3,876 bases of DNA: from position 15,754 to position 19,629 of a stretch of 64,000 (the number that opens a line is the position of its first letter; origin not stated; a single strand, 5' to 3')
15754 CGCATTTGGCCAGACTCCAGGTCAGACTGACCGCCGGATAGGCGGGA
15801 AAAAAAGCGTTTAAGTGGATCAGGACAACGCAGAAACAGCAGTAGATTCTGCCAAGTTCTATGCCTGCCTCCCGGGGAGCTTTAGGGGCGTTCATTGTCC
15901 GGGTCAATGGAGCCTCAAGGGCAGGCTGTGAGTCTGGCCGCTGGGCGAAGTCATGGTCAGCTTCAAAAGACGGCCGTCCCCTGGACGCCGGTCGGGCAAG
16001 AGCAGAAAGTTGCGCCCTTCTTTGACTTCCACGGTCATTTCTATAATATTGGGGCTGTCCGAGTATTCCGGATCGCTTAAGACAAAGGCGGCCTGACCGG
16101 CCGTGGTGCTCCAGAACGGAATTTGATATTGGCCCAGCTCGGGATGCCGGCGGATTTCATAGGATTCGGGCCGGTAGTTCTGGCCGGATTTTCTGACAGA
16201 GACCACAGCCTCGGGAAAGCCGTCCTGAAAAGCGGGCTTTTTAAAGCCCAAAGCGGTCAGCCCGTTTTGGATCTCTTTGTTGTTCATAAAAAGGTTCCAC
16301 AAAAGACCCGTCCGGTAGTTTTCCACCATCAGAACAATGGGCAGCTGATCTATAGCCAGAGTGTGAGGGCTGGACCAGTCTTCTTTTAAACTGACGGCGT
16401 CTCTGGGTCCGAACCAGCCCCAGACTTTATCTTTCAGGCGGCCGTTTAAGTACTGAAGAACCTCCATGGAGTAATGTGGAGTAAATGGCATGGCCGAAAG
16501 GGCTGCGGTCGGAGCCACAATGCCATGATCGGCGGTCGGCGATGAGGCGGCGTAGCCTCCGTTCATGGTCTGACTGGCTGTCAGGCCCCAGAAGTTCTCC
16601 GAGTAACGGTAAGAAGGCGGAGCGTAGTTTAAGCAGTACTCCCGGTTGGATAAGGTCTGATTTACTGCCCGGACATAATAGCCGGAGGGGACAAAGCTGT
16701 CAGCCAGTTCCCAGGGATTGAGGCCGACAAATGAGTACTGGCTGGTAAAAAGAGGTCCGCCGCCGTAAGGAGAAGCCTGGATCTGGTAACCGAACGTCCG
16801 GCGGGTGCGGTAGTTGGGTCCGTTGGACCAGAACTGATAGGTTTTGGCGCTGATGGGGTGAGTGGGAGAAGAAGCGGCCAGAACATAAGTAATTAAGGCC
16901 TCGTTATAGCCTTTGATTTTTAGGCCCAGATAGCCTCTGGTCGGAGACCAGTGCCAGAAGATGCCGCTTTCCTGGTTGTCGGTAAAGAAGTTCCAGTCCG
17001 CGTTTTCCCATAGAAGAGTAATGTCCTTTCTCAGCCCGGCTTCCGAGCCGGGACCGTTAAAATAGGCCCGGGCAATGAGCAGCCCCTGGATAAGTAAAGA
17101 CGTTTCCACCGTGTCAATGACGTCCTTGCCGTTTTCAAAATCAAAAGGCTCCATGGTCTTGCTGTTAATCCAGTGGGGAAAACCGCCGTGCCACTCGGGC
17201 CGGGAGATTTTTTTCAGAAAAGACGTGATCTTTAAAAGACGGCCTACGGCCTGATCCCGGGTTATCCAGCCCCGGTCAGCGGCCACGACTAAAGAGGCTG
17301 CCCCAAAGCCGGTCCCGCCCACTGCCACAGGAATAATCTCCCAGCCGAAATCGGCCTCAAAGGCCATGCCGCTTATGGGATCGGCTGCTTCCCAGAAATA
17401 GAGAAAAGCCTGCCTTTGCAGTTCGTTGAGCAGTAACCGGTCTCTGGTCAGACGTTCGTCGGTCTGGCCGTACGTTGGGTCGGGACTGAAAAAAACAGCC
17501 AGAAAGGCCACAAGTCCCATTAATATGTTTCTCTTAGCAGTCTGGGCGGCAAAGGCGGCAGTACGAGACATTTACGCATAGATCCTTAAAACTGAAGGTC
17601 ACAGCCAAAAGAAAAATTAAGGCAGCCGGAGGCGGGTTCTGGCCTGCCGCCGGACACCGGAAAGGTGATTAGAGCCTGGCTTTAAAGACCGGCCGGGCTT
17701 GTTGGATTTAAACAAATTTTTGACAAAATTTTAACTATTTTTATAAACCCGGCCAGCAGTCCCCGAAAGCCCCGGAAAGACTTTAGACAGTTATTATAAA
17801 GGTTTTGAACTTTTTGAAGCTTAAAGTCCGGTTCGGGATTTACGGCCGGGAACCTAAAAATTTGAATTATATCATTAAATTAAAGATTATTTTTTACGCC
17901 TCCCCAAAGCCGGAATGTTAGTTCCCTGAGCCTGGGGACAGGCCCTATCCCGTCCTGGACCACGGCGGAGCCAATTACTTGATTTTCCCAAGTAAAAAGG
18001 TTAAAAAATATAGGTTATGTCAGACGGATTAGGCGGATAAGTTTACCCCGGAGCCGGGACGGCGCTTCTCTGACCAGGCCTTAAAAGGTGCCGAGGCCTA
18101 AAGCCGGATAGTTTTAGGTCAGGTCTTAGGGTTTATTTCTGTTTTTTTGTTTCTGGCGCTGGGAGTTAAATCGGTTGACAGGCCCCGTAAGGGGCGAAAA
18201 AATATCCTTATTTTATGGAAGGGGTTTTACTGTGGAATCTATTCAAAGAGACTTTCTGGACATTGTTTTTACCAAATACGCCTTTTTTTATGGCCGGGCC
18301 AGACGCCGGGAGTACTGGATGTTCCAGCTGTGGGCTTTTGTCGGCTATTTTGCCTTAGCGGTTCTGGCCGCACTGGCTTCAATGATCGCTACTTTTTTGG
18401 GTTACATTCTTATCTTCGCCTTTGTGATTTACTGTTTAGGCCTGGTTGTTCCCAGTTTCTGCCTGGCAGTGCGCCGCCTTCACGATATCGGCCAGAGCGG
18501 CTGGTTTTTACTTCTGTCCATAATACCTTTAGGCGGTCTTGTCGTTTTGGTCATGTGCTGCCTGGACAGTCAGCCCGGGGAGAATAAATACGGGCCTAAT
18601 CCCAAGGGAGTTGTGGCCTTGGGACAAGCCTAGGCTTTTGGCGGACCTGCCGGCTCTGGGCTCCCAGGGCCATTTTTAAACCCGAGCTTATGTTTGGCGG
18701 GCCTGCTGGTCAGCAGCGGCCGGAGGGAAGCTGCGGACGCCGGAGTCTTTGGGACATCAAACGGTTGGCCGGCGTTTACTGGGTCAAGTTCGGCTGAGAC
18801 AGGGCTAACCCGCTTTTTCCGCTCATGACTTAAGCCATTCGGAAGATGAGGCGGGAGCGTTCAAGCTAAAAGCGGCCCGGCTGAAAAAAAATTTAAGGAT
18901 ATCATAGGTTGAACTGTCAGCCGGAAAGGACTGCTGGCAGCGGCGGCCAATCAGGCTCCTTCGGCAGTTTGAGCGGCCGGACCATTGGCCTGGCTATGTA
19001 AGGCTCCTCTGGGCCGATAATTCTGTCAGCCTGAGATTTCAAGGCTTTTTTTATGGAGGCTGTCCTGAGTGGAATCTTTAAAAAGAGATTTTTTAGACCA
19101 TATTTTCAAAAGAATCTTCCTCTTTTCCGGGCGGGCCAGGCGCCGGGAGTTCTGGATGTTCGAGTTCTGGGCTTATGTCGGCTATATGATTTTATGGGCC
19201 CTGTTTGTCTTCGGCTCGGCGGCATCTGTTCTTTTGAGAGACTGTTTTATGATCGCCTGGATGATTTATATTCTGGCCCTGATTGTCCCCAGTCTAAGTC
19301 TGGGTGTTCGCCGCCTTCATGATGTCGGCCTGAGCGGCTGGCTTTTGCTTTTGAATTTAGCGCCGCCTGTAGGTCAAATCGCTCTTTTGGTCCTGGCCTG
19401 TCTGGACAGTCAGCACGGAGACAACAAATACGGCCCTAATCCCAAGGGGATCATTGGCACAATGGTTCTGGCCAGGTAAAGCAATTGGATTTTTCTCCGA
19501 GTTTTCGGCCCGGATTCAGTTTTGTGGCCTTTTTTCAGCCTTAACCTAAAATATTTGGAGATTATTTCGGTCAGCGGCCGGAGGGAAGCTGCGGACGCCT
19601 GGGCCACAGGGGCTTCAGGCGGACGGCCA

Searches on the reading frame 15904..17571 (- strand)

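Call 24: search_protein_families(library=pfam, proteins=[window:15904-17571:-], max_evalue=0.001)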
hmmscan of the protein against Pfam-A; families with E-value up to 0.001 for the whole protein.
window:15904-17571:- (555 aa): 1 family
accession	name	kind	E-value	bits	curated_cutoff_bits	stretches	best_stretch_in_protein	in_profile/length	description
PF10091.15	Glycoamylase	-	4.2e-59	200.2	27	1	218-431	3-220/221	Putative glucoamylase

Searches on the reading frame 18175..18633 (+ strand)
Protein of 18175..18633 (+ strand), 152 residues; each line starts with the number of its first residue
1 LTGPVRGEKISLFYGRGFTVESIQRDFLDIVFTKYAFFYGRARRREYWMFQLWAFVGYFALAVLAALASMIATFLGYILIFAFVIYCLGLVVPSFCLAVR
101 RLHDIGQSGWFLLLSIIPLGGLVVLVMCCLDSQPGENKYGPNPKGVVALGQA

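Call 25: search_protein_families(library=pfam, proteins=[window:18175-18633:+], max_evalue=0.001)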
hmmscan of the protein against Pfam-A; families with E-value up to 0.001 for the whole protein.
window:18175-18633:+ (152 aa): 1 family
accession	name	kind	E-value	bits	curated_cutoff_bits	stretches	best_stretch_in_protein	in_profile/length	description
PF05656.20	DUF805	-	5.7e-30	104.5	25.7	1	35-141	1-111/111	Protein of unknown function (DUF805)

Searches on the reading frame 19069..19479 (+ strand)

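Call 25: search_protein_families(library=pfam, proteins=[window:19069-19479:+], max_evalue=0.001)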
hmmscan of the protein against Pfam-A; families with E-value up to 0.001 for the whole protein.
window:19069-19479:+ (136 aa): 1 family
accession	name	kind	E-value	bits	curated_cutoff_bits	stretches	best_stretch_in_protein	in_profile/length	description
PF05656.20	DUF805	-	1.6e-28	99.8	25.7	1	17-123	2-111/111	Protein of unknown function (DUF805)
